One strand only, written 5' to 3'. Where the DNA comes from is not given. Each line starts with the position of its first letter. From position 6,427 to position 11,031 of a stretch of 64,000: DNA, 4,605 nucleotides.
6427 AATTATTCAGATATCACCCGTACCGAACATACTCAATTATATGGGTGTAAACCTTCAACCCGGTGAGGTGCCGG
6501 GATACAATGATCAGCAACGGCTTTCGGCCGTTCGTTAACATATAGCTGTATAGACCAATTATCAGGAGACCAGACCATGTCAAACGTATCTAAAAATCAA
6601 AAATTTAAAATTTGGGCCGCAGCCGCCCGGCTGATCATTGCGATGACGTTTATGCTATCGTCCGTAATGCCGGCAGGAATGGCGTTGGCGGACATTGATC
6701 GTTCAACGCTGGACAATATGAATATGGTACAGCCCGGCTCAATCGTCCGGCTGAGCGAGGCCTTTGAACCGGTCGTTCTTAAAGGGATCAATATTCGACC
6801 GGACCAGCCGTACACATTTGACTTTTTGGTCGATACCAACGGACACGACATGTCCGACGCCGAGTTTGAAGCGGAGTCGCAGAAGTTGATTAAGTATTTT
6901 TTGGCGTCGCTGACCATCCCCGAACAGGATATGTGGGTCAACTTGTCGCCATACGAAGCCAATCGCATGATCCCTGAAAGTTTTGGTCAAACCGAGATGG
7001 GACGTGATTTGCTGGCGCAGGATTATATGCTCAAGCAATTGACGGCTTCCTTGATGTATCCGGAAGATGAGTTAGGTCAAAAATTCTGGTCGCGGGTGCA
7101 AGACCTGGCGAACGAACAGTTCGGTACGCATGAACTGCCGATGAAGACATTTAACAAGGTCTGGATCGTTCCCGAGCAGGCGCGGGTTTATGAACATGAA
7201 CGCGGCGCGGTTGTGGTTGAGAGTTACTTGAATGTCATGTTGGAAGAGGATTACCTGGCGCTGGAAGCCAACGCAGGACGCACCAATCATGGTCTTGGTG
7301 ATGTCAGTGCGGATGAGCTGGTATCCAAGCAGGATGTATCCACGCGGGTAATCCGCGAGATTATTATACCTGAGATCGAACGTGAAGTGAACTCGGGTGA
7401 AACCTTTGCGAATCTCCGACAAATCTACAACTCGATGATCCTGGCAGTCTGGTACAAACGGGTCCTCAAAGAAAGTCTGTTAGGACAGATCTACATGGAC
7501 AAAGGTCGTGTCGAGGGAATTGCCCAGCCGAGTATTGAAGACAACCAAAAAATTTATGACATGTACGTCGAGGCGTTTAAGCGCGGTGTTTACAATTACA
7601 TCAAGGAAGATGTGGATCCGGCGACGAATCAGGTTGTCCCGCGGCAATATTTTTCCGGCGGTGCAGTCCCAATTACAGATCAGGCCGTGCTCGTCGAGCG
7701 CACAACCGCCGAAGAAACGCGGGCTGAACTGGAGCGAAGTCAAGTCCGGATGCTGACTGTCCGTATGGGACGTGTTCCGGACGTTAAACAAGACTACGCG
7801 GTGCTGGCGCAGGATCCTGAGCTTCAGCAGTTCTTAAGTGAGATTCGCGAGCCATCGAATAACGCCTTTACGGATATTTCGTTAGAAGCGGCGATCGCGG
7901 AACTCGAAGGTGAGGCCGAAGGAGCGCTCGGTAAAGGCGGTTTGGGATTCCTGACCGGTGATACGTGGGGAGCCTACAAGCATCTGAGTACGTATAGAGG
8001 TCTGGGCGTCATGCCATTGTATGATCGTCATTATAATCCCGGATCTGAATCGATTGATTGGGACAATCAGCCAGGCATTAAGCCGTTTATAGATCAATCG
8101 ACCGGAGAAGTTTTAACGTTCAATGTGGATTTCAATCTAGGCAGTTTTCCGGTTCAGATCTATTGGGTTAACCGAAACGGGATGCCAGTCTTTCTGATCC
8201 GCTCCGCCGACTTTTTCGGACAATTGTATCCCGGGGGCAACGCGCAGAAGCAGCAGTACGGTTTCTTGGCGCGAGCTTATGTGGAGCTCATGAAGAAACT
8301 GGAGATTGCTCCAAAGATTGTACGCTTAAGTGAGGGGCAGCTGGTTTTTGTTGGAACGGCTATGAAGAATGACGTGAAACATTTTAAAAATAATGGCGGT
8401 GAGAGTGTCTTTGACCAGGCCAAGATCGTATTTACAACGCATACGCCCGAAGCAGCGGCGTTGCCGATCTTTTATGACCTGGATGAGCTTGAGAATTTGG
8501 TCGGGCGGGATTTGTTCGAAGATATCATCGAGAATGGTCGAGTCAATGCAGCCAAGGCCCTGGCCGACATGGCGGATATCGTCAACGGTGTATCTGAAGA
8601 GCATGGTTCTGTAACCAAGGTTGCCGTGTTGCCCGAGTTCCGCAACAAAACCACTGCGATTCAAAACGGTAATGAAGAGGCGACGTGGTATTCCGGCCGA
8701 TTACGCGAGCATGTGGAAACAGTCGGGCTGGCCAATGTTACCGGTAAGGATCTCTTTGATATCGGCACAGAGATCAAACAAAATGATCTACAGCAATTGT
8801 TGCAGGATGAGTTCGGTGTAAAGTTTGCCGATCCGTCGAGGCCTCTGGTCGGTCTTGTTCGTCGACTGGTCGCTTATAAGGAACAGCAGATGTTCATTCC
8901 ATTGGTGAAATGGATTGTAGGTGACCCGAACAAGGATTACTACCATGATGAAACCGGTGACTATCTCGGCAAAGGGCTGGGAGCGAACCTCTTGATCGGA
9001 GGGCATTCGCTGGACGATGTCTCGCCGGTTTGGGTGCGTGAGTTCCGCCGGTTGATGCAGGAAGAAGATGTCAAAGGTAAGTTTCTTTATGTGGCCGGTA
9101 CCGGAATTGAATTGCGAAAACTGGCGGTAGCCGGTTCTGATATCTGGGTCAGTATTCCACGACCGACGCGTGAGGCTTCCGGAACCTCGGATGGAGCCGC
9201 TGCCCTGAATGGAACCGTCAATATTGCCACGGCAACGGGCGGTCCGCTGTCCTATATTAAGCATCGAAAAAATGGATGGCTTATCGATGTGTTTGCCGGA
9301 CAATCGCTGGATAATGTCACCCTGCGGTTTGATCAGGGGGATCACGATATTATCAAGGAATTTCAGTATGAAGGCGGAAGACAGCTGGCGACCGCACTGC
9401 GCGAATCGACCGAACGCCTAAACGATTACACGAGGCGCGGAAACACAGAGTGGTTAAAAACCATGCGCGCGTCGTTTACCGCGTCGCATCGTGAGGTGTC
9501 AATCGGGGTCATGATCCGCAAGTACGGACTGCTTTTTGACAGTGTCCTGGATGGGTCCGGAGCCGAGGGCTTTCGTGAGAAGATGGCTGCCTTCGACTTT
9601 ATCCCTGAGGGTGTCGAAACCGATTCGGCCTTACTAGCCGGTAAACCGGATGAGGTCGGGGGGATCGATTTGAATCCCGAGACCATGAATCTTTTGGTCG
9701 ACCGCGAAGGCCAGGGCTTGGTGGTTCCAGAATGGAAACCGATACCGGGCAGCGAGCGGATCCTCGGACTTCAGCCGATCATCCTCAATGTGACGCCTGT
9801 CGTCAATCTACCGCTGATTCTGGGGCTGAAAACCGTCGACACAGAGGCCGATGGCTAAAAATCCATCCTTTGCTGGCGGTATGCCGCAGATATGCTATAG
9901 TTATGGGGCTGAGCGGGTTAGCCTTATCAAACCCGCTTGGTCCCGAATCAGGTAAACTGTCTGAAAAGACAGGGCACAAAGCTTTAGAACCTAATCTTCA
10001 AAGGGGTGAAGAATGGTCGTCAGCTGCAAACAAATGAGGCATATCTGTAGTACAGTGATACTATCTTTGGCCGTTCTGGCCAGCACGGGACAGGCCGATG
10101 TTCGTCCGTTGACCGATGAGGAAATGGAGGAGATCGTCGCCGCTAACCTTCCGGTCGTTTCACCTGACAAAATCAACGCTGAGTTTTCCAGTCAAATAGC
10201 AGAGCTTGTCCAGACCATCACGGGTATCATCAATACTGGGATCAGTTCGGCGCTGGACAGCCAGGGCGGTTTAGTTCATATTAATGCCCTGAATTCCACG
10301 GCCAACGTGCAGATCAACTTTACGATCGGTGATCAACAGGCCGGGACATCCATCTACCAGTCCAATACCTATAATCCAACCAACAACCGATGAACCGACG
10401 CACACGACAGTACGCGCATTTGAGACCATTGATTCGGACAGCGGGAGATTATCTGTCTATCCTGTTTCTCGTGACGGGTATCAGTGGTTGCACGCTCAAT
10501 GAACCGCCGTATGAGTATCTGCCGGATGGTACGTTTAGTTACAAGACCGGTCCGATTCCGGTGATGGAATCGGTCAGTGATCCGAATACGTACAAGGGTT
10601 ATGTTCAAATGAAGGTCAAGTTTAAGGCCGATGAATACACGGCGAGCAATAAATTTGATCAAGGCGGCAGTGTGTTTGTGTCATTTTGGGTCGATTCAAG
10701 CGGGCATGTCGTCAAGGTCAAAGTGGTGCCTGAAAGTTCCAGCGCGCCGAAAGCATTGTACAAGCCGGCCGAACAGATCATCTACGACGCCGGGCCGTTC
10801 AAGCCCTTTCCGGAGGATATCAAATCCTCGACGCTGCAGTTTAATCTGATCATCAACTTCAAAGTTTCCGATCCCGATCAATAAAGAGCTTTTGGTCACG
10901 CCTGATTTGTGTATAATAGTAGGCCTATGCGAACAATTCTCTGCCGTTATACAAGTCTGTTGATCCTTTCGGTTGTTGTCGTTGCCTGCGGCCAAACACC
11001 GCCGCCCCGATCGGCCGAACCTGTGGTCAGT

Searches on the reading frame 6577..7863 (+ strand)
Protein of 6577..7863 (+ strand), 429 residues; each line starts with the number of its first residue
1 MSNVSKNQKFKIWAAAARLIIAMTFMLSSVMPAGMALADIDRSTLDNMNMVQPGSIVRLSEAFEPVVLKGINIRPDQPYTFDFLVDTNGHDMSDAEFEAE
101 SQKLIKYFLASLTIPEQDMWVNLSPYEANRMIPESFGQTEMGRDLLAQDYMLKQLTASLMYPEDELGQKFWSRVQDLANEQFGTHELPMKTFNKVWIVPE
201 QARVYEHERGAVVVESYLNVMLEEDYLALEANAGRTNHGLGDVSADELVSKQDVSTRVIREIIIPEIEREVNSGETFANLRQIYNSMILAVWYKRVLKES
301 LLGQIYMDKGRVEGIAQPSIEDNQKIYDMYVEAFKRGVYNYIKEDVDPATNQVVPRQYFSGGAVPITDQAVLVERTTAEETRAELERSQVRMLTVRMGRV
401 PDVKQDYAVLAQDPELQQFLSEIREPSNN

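Call 30: search_protein_families(library=pfam, proteins=[window:6577-7863:+], max_evalue=1)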
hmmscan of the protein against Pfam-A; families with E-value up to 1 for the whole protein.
seq(429 aa): 1 family
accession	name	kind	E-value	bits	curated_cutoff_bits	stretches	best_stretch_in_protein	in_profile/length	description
PF20687.2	CsoSCA_N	-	0.023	15.3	27.5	1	166-203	38-74/93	Carboxysome Shell Carbonic Anhydrase, N-terminal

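Call 35: find_homologous_proteins(query=window:6577-7671:+, max_evalue=0.00001)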
Query seq(365 aa) (365 aa): 1322 proteins with E <= 0.00001 among 3432 candidates; the best 120 are listed.
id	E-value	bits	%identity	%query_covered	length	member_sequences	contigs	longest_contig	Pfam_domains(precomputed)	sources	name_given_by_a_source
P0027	5.4e-137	475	60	97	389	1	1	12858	-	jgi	-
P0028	4.2e-131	455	58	94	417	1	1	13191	-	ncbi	-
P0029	2.4e-128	446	59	94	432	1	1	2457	PF00380.26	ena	-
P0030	1.1e-127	444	58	94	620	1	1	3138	-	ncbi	ncbi:MAG: hypothetical protein WC450_11880, partial [Candidatus Omnitrophota bacterium]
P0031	1.6e-126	440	55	94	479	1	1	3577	-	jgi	-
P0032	4.6e-125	435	62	86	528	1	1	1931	-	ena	-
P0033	5.7e-125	435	54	99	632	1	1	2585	-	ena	-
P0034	2.6e-124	433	57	98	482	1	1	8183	-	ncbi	ncbi:hypothetical protein MNBD_UNCLBAC01-1217, partial [hydrothermal vent metagenome]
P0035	4.8e-124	432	54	98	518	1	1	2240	-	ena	-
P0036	7.0e-124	432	66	78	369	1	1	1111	-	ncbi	ncbi:hypothetical protein MNBD_BACTEROID05-813, partial [hydrothermal vent metagenome]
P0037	9.2e-124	431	55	94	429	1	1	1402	-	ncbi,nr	ncbi:MAG: hypothetical protein KAS66_14435, partial [Candidatus Omnitrophica bacterium]|nr:hypotheti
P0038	9.5e-124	431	57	94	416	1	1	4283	-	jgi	-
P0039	1.6e-123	430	56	94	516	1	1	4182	-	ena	-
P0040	1.6e-123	430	53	98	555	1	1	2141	-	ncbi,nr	ncbi:MAG: hypothetical protein KAR20_04980, partial [Candidatus Heimdallarchaeota archaeon]|nr:hypot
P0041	6.1e-123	428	51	98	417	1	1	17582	-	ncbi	-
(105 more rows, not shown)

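Call 57: predict_structure(alignment_id=A3)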
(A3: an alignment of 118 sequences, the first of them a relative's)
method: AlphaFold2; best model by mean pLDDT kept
length: 600 residues; sequences in the alignment: 118
mean_pLDDT: 63.4   pTM: 0.56
mean pLDDT of the five models: 63.4, 62.1, 60.7, 60.4, 60.1
residues with pLDDT >= 90: 168; 70-90: 127; 50-70: 63; < 50: 242
segments of 3 or more residues with pLDDT < 50: 29-32, 320-322, 342-364, 366-388, 405-561, 572-600
pLDDT, mean of each block of 10 residues (from residue 1): 74 93 64 69 90 98 92 97 96 96 84 68 92 92 88 86 84 69 93 97 97 87 64 78 91 97 97 94 90 90 88 75 64 74 40 38 46 39 39 68 47 29 29 26 32 26 29 36 29 27 25 26 27 26 30 32 49 36 32 30
secondary structure, 60 per line:
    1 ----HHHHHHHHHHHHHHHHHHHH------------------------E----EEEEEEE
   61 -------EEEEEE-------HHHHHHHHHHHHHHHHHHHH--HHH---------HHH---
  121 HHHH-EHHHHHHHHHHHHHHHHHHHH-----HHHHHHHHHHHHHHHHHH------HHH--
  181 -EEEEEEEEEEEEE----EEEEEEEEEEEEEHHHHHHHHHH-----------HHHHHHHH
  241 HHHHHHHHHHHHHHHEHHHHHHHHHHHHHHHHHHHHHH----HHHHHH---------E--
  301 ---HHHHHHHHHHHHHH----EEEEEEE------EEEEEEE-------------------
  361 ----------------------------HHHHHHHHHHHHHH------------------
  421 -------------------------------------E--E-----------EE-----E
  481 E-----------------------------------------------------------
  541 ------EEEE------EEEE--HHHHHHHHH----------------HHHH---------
elements in order: H5-24 E54-60 E68-73 H81-100 H121-124 H127-146 H152-169 E182-194 E199-211 H212-221 H233-255 H257-278 H283-288 H304-317 E322-328 E335-341 H389-402 E547-550 E557-560 H563-571 H588-591

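Call 60: fold_search(model_id=the predicted structure, library=pdb)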
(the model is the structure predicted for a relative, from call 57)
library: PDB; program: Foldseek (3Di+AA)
matches with E <= 10: 282; with E <= 0.001: 0
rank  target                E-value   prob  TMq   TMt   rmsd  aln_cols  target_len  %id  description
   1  3aon_A                3.5e-02  0.23  0.09  0.20  22.4       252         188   11  Crystal structure of the central axis (NtpD-NtpG) in the catalytic portion of Enterococcus hirae V-type sodium ATPase (released 2011-10-05)
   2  6o7t_a                6.4e-02  0.04  0.06  0.05  30.3       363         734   12  Saccharomyces cerevisiae V-ATPase Vph1-VO (released 2019-04-03)
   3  6t8d                  1.2e-01  0.08  0.09  0.13  23.9       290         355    9  The cytotoxin MakB from Vibrio cholerae (released 2020-11-18)
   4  8flj_G                3.8e-01  0.09  0.06  0.22  15.5       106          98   13  Cas1-Cas2/3 integrase and IHF bound to CRISPR leader, repeat and foreign DNA (released 2023-09-06)
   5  7a27_CCC              3.8e-01  0.04  0.08  0.12  22.7       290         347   11  Structure of soluble SmhA crystal form 2 of the tripartite alpha-pore forming toxin, Smh, from Serratia marcescens. (released 2021-03-31)
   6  6c6l_A                3.8e-01  0.03  0.07  0.07  25.2       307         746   11  Yeast Vacuolar ATPase Vo in lipid nanodisc (released 2018-03-21)
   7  6vqi_a                3.8e-01  0.02  0.06  0.09  30.6       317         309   10  Mammalian V-ATPase from rat brain collar and peripheral stalks rotational state 1 (from focused refinement) (released 2020-03-18)
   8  4e98_A                4.7e-01  0.06  0.05  0.16  14.1       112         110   12  Crystal structure of possible CutA1 divalent ion tolerance protein from Cryptosporidium parvum Iowa II (released 2012-04-11)
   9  4q7a_D                4.7e-01  0.04  0.05  0.08  21.6       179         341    9  Crystal Structure of N-acetyl-ornithine/N-acetyl-lysine Deacetylase from Sphaerobacter thermophilus (released 2014-07-02)
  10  4e98_C                5.0e-01  0.08  0.06  0.21  13.0       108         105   13  Crystal structure of possible CutA1 divalent ion tolerance protein from Cryptosporidium parvum Iowa II (released 2012-04-11)
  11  1osc_D                5.0e-01  0.08  0.05  0.16  13.8       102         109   14  Crystal structure of rat CUTA1 at 2.15 A resolution (released 2003-11-25)
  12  3iq2_A                5.0e-01  0.04  0.05  0.16  19.7       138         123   12  Human sorting nexin 7, phox homology (PX) domain (released 2009-09-08)
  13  9a3i_P                5.0e-01  0.02  0.07  0.08  34.0       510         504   11  Parathyroid hormone receptor type 1 in complex with a long-acting parathyroid hormone analog and arrestin 2 (6u1n-base (released 2023-03-27)
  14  1osc_B                5.5e-01  0.06  0.05  0.16  14.8       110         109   12  Crystal structure of rat CUTA1 at 2.15 A resolution (released 2003-11-25)
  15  8hb9_CCC              5.5e-01  0.01  0.06  0.07  27.7       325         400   10  Crystal Structure of Human IDH1 R132H Mutant in Complex with NADPH and Compound IHMT-IDH1-053 (released 2023-05-24)
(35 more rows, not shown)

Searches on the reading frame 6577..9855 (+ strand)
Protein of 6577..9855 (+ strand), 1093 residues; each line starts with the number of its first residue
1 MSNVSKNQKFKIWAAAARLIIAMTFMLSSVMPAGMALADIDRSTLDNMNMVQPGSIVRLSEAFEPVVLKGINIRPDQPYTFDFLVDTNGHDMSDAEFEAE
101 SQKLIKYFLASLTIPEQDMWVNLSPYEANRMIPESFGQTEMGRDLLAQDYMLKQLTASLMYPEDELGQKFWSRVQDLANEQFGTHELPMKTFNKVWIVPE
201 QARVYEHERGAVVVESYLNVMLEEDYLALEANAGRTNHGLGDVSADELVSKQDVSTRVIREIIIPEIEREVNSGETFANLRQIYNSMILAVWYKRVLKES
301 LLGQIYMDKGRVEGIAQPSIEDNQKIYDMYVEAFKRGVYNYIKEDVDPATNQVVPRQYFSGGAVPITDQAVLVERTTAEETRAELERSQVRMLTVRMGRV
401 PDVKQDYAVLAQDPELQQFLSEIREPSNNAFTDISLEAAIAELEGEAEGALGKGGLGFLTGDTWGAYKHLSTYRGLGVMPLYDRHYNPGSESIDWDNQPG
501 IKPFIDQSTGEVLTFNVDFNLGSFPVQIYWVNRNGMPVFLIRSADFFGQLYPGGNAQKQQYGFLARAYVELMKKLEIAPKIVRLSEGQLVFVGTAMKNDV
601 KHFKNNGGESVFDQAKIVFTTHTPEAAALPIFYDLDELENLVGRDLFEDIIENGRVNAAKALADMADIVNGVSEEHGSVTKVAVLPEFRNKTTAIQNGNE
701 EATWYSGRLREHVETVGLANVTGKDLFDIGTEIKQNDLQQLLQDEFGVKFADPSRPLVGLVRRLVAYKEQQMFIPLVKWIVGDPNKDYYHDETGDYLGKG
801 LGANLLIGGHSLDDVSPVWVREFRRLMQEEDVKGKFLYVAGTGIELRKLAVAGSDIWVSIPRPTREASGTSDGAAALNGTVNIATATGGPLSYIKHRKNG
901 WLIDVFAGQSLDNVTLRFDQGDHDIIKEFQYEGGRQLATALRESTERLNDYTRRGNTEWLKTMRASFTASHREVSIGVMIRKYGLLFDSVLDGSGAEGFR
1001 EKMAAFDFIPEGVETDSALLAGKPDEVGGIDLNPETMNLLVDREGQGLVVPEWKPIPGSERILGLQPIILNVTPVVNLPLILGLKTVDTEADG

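Call 7: search_protein_families(library=pfam, proteins=[window:6577-9855:+], max_evalue=0.001)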
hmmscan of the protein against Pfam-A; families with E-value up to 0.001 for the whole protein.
window:6577-9855:+ (1093 aa): 1 family
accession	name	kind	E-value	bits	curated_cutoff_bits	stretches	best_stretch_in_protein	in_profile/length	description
PF08323.17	Glyco_transf_5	-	5.9e-09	36.4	22.7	1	512-675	56-219/239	Starch synthase catalytic domain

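Call 13: find_encoding_contigs(protein=window:6577-9855:+, flank=10000)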
Protein window:6577-9855:+ (1093 aa): no gene with exactly this product is on record in the collection.

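Call 32: search_protein_families(library=ncbifam, proteins=[window:6577-9855:+], max_evalue=0.01)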
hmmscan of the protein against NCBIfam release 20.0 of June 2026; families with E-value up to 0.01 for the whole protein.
window:6577-9855:+ (1093 aa): 7 families
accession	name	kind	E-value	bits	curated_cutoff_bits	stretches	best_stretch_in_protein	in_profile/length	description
TIGR02094.1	more_P_ylases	subfamily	1.1e-21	77.3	191.7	2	750-983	383-593/600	alpha-glucan family phosphorylase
NF041129.1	maldex_phorlase_Thcocales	equivalog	1.4e-14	53.2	1500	1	758-904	482-617/816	maltodextrin phosphorylase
TIGR02095.1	glgA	subfamily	3.5e-08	32.5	328.45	1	523-781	69-320/477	glycogen/starch synthase, ADP-glucose type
NF001903.0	PRK00654.2-2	equivalog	4.9e-07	28.8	616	1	517-704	63-258/482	glycogen synthase GlgA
NF001905.0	PRK00654.2-4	subfamily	6.8e-06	24.9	560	1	513-768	60-311/489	glycogen synthase GlgA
NF001898.0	PRK00654.1-1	equivalog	0.00039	19.2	603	1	511-769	57-307/477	glycogen synthase GlgA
NF001906.0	PRK00654.2-5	equivalog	0.0029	16.6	870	1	520-677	65-225/485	glycogen synthase GlgA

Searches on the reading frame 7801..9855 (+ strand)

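Call 30: search_protein_families(library=pfam, proteins=[window:7801-9855:+], max_evalue=1)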
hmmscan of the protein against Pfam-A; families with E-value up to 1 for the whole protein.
window:7801-9855:+ (685 aa): 3 families
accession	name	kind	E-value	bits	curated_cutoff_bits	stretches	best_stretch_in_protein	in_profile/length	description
PF08323.17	Glyco_transf_5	-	3.6e-09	37.1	22.7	1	104-267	56-219/239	Starch synthase catalytic domain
PF00343.26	Phosphorylase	-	0.0061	15.3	27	1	429-480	528-579/713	Carbohydrate phosphorylase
PF00534.26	Glycos_transf_1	-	0.017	15.1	26.4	1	467-498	112-143/172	Glycosyl transferases group 1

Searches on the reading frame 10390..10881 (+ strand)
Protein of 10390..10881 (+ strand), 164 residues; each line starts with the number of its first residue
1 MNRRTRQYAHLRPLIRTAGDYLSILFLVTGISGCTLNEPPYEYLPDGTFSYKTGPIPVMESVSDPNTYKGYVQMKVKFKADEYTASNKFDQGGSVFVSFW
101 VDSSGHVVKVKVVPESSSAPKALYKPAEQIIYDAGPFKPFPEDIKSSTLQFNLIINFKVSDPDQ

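Call 7: search_protein_families(library=pfam, proteins=[window:10390-10881:+], max_evalue=0.001)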
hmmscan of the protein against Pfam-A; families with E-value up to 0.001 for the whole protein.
window:10390-10881:+ (164 aa): 1 family
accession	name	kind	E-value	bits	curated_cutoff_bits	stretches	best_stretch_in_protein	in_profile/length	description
PF03544.19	TonB_C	-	1.1e-07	32.6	24.6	1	90-158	13-78/79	Gram-negative bacterial TonB protein C-terminal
